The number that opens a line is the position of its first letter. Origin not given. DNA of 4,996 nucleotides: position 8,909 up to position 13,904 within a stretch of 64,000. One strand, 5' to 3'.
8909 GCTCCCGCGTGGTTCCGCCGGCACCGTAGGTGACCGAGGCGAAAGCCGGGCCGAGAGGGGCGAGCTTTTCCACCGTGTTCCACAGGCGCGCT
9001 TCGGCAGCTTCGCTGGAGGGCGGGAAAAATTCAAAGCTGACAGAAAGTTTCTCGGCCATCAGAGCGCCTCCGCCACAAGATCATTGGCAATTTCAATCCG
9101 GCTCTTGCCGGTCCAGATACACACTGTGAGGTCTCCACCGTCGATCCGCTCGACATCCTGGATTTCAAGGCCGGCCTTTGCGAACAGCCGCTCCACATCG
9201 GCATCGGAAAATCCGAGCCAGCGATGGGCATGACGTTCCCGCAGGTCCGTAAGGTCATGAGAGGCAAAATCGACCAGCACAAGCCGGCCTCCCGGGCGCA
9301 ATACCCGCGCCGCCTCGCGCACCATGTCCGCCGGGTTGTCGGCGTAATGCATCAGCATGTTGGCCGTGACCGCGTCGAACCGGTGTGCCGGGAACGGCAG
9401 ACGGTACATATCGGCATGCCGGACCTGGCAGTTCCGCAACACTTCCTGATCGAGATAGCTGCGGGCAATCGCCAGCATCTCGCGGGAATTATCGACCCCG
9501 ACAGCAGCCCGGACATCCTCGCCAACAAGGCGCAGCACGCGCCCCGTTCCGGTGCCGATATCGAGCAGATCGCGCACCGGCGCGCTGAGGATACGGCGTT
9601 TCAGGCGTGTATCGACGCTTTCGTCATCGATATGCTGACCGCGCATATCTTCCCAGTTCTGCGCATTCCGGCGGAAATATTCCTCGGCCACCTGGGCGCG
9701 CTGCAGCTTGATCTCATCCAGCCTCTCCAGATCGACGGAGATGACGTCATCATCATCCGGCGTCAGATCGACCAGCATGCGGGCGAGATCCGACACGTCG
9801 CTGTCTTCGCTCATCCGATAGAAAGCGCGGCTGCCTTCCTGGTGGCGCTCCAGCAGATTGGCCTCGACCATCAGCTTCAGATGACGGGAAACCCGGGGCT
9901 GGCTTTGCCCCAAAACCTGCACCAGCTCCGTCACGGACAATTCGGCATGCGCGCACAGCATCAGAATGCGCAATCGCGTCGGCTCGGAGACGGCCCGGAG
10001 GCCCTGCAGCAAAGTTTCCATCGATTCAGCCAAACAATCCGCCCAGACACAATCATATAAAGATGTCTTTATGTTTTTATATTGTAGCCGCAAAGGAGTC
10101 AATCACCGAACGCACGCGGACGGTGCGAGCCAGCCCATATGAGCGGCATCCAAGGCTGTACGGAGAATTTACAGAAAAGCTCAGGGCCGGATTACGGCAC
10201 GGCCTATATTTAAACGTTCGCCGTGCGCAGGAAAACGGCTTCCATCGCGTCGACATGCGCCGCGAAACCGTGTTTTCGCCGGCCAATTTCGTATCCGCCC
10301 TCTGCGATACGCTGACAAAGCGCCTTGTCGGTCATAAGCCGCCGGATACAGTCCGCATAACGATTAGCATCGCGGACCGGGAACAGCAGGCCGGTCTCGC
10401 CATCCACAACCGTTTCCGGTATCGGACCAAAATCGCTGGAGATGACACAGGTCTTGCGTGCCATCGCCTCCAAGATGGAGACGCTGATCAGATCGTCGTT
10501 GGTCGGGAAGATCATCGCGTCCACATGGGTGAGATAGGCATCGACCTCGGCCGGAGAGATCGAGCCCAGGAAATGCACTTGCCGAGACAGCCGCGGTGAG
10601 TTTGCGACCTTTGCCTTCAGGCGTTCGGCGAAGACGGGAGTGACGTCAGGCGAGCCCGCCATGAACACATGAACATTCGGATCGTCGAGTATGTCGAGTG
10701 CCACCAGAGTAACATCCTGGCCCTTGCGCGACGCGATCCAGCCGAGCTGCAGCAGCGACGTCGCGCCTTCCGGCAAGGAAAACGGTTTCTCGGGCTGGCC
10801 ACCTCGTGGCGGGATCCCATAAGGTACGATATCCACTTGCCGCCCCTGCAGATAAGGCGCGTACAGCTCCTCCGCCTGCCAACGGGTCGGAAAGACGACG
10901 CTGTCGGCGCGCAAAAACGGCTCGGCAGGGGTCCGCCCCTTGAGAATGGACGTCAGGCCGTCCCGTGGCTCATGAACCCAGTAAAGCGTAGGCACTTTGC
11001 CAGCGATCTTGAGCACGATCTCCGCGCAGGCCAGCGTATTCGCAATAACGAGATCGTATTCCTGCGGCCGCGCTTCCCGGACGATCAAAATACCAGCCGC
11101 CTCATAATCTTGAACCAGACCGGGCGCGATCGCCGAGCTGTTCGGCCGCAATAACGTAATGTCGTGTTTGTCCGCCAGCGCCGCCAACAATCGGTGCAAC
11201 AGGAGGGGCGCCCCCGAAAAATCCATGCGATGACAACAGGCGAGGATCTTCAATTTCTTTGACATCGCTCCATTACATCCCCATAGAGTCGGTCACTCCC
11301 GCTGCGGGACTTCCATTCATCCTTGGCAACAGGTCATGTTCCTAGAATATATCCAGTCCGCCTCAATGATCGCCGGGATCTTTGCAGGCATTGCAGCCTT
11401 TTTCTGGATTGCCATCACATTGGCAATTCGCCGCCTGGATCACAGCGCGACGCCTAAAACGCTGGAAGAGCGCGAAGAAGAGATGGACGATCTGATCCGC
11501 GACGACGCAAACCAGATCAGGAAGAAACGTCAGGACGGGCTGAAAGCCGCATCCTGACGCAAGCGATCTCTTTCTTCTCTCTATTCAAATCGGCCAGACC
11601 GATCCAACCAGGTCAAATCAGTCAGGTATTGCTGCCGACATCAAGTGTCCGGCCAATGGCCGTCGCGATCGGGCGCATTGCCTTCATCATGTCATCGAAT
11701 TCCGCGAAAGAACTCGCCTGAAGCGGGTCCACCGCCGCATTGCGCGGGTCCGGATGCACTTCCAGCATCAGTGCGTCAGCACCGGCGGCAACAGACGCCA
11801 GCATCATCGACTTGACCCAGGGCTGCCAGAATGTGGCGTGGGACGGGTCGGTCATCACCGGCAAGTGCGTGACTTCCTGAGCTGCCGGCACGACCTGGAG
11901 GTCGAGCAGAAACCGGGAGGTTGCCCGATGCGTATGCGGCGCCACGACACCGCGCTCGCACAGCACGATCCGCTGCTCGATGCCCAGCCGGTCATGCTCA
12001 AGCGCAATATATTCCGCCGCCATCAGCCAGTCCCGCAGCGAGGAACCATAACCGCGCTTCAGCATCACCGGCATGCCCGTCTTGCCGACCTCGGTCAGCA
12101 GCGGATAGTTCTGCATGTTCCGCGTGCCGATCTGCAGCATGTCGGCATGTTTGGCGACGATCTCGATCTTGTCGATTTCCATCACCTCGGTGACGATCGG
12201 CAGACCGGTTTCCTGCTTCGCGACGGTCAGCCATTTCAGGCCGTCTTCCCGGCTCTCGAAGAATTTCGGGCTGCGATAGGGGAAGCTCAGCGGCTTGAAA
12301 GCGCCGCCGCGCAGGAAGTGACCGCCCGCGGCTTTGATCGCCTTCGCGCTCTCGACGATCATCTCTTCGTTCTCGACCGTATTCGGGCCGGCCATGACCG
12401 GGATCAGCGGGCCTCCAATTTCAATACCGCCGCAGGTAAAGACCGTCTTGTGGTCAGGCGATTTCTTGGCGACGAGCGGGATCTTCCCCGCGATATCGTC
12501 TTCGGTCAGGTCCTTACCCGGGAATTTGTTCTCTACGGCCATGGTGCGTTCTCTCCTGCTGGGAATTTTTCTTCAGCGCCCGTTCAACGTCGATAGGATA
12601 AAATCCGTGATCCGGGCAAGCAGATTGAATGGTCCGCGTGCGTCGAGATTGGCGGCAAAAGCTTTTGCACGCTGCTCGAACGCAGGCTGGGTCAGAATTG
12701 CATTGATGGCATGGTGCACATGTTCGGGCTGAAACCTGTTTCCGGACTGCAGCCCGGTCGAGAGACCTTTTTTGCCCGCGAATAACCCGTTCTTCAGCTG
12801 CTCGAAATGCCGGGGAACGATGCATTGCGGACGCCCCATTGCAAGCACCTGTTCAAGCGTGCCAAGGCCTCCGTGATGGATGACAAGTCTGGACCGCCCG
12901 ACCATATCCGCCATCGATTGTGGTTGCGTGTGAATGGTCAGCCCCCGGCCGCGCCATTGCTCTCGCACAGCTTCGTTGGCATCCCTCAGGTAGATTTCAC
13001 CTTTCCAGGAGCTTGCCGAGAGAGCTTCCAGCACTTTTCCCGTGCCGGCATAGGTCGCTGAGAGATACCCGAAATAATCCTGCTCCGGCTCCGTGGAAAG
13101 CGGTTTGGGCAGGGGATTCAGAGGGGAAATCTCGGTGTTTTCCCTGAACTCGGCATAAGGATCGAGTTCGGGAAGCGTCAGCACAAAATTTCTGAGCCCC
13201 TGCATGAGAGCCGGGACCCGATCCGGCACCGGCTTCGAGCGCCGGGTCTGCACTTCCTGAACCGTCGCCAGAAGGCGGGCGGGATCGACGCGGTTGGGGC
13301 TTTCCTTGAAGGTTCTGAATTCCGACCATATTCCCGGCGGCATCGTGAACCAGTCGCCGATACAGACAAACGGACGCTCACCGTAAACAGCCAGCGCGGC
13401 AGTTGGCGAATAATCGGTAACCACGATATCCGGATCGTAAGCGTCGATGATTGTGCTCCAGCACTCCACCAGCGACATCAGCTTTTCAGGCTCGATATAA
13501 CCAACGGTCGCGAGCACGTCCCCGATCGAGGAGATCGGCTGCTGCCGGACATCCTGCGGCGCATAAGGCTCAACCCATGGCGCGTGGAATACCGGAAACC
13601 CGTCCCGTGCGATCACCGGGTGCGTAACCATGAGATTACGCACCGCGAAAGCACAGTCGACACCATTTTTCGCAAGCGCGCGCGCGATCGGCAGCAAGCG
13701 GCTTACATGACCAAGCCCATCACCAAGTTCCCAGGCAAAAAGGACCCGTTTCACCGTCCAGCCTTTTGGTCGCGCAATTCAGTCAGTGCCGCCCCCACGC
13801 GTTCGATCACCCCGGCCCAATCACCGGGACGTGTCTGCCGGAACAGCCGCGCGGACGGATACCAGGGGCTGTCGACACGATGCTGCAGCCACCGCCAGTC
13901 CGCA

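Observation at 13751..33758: Five paralogous TPR + GT9-like glycosyltransferases wrapped around a type I secretion system and its RTX protein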

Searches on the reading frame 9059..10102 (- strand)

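Call 4: search_protein_families(library=pfam, proteins=[window:9059-10102:-], max_evalue=0.01)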
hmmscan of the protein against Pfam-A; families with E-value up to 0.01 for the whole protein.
window:9059-10102:- (347 aa): 25 families
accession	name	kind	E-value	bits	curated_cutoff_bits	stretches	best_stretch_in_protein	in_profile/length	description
PF08241.18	Methyltransf_11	-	6.9e-24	84.7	21.2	1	180-276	1-95/95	Methyltransferase domain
PF13649.12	Methyltransf_25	-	2.4e-22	79.9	27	1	180-272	2-97/97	Methyltransferase domain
PF13489.12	Methyltransf_23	-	8.6e-18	65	27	1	173-315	20-162/164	Methyltransferase domain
PF13847.12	Methyltransf_31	-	4.1e-17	62.6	27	1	179-281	7-114/145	Methyltransferase domain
PF08242.18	Methyltransf_12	-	2.2e-15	57.6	30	1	180-274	1-98/98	Methyltransferase domain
PF01022.26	HTH_5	-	1.6e-11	44.3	22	1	41-85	2-46/47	Bacterial regulatory protein, arsR family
PF01209.24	Ubie_methyltran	-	1.6e-10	41.2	20.1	1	177-288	49-163/233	ubiE/COQ5 methyltransferase family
PF12840.13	HTH_20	-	7e-10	39.2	27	1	39-86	2-50/51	Helix-turn-helix domain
PF12802.13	MarR_2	-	8.5e-10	39.1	27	1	41-88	5-56/61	MarR family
PF05175.20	MTS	-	6.1e-07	29.7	23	1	175-278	31-140/170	Methyltransferase small domain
PF05891.18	Methyltransf_PK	-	6.2e-05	23.1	27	1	175-318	55-200/218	AdoMet dependent proline di-methyltransferase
PF20922.3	Anamorsin_N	-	7.4e-05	23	27.1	1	204-281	11-92/163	Anamorsin, N-terminal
PF25212.1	HVO_A0114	-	0.00011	22.3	27.6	1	35-92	16-74/84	HVO_A0114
PF08003.17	Methyltransf_9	-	0.00014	21.4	23.8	1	166-276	106-217/315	Protein of unknown function (DUF1698)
PF05148.21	Methyltransf_8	-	0.00024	21.5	27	1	224-282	105-162/219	Hypothetical methyltransferase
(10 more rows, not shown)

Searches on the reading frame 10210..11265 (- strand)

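Call 4: search_protein_families(library=pfam, proteins=[window:10210-11265:-], max_evalue=0.01)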
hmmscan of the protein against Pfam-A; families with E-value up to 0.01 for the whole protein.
window:10210-11265:- (351 aa): 4 families
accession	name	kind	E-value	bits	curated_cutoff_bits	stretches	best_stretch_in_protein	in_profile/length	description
PF00534.26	Glycos_transf_1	-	4.7e-26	91.8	26.4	1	164-326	11-171/172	Glycosyl transferases group 1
PF13692.12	Glyco_trans_1_4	-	4.9e-23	82.4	27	1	172-313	5-142/142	Glycosyl transferases group 1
PF16994.11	Glyco_trans_4_5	-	7.4e-05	23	26.6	1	6-109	4-117/172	Glycosyl-transferase family 4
PF13524.12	Glyco_trans_1_2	-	0.00086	19.7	25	1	229-342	28-143/144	Glycosyl transferase-like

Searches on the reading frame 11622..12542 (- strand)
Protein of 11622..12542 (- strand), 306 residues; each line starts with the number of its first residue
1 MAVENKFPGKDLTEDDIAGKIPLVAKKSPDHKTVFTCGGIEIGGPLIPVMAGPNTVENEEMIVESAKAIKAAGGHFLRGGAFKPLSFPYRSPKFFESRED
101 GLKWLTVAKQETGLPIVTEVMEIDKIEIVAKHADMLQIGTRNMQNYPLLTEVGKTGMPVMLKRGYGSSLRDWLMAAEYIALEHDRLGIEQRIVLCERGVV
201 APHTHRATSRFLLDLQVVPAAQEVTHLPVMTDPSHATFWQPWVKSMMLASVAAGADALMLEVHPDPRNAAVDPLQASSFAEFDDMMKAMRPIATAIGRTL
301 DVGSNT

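Call 4: search_protein_families(library=pfam, proteins=[window:11622-12542:-], max_evalue=0.01)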
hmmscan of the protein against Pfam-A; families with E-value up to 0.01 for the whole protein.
window:11622-12542:- (306 aa): 2 families
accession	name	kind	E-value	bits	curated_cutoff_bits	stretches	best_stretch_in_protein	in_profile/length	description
PF00793.26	DAHP_synth_1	-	1.3e-48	165.7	25.5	1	43-288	13-260/270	DAHP synthetase I family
PF03102.20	NeuB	-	6.5e-05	23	22.1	1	96-177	52-133/241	NeuB family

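Call 6: search_protein_families(library=ncbifam, proteins=[window:11622-12542:-], max_evalue=0.01)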
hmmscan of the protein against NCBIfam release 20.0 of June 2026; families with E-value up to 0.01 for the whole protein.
window:11622-12542:- (306 aa): 8 families
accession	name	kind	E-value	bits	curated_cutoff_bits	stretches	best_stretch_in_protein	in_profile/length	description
NF006421.0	PRK08673.1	subfamily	1.6e-92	310.3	335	1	20-299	68-336/338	3-deoxy-7-phosphoheptulonate synthase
TIGR01361.1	DAHP_synth_Bsub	equivalog_domain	5.9e-81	271.7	267.75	1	25-290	4-258/260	3-deoxy-7-phosphoheptulonate synthase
NF009933.0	PRK13396.1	subfamily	2.6e-79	266.8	486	1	47-299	102-344/352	3-deoxy-7-phosphoheptulonate synthase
NF041229.1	BagF_FevY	exception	9.4e-69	232.2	700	1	22-301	66-334/340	phospho-2-dehydro-3-deoxyheptonate aldolase BagF/FevY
NF009239.0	PRK12595.1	equivalog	6.6e-65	219.4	279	1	11-294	84-355/360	bifunctional 3-deoxy-7-phosphoheptulonate synthase/chorismate mutase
TIGR01362.1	KDO8P_synth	equivalog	7.9e-23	80.9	314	1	49-294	5-254/258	3-deoxy-8-phosphooctulonate synthase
NF003543.0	PRK05198.1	equivalog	2.4e-22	79.2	242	1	48-295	19-270/273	3-deoxy-8-phosphooctulonate synthase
NF009109.0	PRK12457.1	equivalog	3.4e-13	49.5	457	1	99-294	73-270/281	3-deoxy-8-phosphooctulonate synthase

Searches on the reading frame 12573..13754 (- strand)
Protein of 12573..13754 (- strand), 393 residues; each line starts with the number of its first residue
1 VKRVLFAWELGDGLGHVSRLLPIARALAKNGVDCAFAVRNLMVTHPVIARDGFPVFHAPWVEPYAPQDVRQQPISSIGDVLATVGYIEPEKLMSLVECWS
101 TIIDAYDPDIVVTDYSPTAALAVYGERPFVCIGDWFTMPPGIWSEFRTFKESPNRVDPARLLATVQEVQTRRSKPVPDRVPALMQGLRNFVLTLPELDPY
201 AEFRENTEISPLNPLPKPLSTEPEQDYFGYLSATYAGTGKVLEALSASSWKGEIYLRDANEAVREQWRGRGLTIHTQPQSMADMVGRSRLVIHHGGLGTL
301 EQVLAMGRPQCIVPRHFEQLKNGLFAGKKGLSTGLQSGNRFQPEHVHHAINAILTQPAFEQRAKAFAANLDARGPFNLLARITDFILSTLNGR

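Call 4: search_protein_families(library=pfam, proteins=[window:12573-13754:-], max_evalue=0.01)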
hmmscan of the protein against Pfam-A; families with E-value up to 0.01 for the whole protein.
window:12573-13754:- (393 aa): 2 families
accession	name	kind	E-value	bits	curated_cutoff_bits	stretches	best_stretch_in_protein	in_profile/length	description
PF04101.22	Glyco_tran_28_C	-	4.7e-07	30.4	22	1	278-365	62-153/166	Glycosyltransferase family 28 C-terminal domain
PF06722.18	EryCIII-like_C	-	4.8e-06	27.1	31.7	1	281-371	41-130/145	Erythromycin biosynthesis protein CIII-like, C-terminal domain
